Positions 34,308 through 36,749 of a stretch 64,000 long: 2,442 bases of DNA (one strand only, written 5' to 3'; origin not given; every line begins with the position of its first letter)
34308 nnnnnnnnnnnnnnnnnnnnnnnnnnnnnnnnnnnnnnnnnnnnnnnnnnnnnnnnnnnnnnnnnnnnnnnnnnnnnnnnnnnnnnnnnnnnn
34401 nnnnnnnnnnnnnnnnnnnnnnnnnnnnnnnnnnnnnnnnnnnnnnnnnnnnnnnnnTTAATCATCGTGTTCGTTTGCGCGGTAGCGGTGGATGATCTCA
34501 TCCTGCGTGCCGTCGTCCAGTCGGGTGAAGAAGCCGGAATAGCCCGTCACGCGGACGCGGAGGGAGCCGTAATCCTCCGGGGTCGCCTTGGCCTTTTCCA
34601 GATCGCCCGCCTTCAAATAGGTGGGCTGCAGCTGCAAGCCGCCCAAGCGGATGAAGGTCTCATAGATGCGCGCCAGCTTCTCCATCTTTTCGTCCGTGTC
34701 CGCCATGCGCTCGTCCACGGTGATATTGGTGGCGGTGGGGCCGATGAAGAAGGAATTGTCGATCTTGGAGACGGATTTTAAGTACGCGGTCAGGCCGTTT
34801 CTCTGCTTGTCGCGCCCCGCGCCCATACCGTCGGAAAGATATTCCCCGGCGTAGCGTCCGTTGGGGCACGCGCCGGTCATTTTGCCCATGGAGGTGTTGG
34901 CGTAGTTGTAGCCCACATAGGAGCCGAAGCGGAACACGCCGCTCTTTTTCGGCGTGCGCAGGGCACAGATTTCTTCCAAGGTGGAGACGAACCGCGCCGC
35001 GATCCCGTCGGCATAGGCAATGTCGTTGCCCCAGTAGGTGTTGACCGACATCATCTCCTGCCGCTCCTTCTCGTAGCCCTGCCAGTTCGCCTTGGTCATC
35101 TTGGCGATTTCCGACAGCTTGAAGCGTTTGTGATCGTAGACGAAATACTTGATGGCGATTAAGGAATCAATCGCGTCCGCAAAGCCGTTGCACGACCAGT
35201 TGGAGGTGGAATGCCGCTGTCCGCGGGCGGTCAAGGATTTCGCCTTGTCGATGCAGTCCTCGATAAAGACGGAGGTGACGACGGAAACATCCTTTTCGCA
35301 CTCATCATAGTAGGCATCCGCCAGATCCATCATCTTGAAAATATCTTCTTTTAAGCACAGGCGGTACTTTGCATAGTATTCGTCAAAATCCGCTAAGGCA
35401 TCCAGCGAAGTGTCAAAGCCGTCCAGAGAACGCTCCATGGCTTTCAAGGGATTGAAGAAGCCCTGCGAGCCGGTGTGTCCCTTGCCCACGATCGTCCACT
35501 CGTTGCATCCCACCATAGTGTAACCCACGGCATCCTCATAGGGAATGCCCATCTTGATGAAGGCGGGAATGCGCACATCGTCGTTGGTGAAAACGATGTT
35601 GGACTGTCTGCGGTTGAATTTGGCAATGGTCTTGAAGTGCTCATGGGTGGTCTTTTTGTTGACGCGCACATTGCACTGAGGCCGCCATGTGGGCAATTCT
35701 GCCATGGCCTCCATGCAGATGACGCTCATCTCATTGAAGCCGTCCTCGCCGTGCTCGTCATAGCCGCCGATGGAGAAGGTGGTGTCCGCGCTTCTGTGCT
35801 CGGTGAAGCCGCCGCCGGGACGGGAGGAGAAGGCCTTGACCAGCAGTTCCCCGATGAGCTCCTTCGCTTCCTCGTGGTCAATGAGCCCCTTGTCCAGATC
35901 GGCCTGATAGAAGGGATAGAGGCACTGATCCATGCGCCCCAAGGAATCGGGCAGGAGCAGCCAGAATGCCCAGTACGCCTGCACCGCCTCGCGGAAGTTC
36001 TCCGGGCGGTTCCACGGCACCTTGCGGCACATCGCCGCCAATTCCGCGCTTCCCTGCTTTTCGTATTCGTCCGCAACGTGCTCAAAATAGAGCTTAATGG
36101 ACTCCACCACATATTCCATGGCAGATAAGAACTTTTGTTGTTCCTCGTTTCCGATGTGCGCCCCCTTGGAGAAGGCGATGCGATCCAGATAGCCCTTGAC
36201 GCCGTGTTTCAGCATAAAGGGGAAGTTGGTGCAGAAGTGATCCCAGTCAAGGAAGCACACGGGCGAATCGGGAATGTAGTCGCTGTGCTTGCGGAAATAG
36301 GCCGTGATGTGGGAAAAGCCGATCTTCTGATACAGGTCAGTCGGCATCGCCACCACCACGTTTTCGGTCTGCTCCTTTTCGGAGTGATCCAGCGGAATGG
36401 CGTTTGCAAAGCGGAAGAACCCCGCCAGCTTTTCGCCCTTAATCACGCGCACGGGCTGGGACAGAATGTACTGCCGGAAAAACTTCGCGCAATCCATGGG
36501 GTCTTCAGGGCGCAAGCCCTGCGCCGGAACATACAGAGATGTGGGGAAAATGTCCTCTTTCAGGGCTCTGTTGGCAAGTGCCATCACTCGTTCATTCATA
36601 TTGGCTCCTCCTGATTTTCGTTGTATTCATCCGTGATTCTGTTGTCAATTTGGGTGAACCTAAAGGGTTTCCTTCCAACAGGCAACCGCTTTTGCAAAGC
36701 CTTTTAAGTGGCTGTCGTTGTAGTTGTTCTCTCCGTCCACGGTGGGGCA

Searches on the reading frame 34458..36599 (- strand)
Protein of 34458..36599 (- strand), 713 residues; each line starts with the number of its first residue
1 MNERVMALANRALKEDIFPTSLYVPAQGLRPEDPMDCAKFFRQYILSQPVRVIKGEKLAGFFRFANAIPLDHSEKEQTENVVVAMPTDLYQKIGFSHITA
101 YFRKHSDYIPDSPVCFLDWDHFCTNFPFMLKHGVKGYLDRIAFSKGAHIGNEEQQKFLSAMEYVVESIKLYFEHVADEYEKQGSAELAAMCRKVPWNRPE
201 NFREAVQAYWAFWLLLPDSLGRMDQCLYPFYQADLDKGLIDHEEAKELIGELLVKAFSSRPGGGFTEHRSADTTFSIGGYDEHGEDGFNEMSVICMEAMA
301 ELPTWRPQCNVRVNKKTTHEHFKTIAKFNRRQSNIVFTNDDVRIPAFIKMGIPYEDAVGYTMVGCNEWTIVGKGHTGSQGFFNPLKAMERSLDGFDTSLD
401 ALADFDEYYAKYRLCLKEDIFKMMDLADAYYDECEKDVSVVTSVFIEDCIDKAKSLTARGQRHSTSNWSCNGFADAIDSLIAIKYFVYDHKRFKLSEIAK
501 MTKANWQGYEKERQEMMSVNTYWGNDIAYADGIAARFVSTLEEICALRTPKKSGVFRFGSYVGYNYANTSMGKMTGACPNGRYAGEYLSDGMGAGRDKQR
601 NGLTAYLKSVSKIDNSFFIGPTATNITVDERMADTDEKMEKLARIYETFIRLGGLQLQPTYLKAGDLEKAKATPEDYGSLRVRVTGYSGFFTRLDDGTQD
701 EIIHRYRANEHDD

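Call 13: search_protein_families(library=pfam, proteins=[window:34458-36599:-], max_evalue=0.001)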
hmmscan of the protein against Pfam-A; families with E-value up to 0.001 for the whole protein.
window:34458-36599:- (713 aa): 2 families
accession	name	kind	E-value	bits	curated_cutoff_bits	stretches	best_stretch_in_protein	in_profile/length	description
PF02901.20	PFL-like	-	2e-83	281.6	24.3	1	121-559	159-636/647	Pyruvate formate lyase-like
PF01228.26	Gly_radical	-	6.2e-16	59.3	22.2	1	596-692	9-106/106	Glycine radical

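Call 56: search_protein_families(library=ncbifam, proteins=[window:34458-36599:-], max_evalue=0.00001)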
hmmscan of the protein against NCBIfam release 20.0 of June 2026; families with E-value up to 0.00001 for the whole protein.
window:34458-36599:- (713 aa): 10 families
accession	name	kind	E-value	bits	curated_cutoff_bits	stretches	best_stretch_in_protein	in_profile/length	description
TIGR01774.1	PFL2-3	subfamily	2.1e-90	304.1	678.2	1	121-706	157-782/786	formate C-acetyltransferase/glycerol dehydratase family glycyl radical enzyme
NF007437.0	PRK09983.1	equivalog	5.8e-77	259.5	1109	1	170-706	212-761/765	formate C-acetyltransferase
NF043068.1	glycl_HYPD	equivalog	3.6e-74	250.2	1100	1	172-706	221-780/784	trans-4-hydroxy-L-proline dehydratase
TIGR04394.1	choline_CutC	equivalog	4.5e-66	223.9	1050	1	173-706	227-784/789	choline trimethylamine-lyase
NF048011.1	SfplDhtHpsGDes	equivalog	7.5e-66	223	1000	1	173-706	253-817/821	(2S)-3-sulfopropanediol dehydratase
NF048009.1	SfplDhtHpfGKleb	equivalog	1.8e-57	195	1000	1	153-705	220-819/824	(2S)-3-sulfopropanediol dehydratase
NF033718.1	indole_decarb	equivalog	7.9e-44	150.1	1100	2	160-513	271-650/868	indoleacetate decarboxylase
NF033715.1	glycyl_HPDL_Lrg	equivalog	2.4e-38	131.6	1150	3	522-706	715-897/901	4-hydroxyphenylacetate decarboxylase large subunit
TIGR01255.1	pyr_form_ly_1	equivalog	2.8e-17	62.5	994.2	1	219-706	260-739/744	formate C-acetyltransferase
NF038360.1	rad_fix_GrcA3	exception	9.8e-08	32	158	1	636-705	3-72/78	autonomous glycyl radical cofactor GrcA3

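Call 64: find_homologous_proteins(query=window:34458-36599:-, max_evalue=1e-50)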
Query window:34458-36599:- (713 aa): 145 proteins with E <= 1e-50 among 5801 candidates; the best 120 are listed.
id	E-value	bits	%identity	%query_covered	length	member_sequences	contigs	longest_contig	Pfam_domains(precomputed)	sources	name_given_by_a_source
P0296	0.0e+0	1681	100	100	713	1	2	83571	PF02901.21,PF01228.27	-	-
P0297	0.0e+0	1322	77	100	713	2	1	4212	PF02901.21,PF01228.27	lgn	-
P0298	0.0e+0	1292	75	100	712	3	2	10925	PF02901.21,PF01228.27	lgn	-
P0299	0.0e+0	1272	74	100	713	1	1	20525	PF02901.21,PF01228.27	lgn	-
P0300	1.8e-288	977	58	100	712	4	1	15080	PF02901.21,PF01228.27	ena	-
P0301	6.7e-286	968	58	100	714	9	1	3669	PF02901.21,PF01228.27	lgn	-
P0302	5.5e-284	962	57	99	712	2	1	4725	PF02901.21,PF01228.27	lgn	-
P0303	5.0e-281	952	58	100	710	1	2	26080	PF02901.21,PF01228.27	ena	-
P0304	3.0e-280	950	58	100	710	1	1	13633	PF02901.21,PF01228.27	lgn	-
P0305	1.3e-279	947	56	100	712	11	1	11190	PF02901.21,PF01228.27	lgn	-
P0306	1.6e-275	934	58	99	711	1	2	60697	PF02901.21,PF01228.27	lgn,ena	-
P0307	6.0e-275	932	57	100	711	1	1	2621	PF02901.21,PF01228.27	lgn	-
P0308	5.7e-230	783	51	99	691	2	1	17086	PF02901.21,PF01228.27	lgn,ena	-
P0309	9.4e-227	773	50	99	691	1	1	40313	PF02901.21,PF01228.27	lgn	-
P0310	1.0e-223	763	50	99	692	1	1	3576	PF02901.21,PF01228.27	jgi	-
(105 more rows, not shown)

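Call 84: find_encoding_contigs(protein=P0296, flank=1000, max_places=4)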
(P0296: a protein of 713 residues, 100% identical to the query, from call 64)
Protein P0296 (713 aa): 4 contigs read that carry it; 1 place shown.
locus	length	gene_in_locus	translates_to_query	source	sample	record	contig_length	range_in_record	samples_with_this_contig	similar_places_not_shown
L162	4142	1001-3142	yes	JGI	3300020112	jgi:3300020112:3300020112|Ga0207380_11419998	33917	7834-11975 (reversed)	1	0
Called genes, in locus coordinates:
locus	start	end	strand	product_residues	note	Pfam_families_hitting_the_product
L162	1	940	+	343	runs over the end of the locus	-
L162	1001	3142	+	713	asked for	PF02901:PFL-like, PF01228:Gly_radical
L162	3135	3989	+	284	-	PF13353:Fer4_12, PF04055:Radical_SAM, PF12797:Fer4_2 (faint), PF12838:Fer4_7 (faint), PF00037:Fer4 (weak), PF12837:Fer4_6 (faint), PF00037:Fer4 (weak)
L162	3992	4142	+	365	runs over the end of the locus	PF13472:Lipase_GDSL_2 (weak)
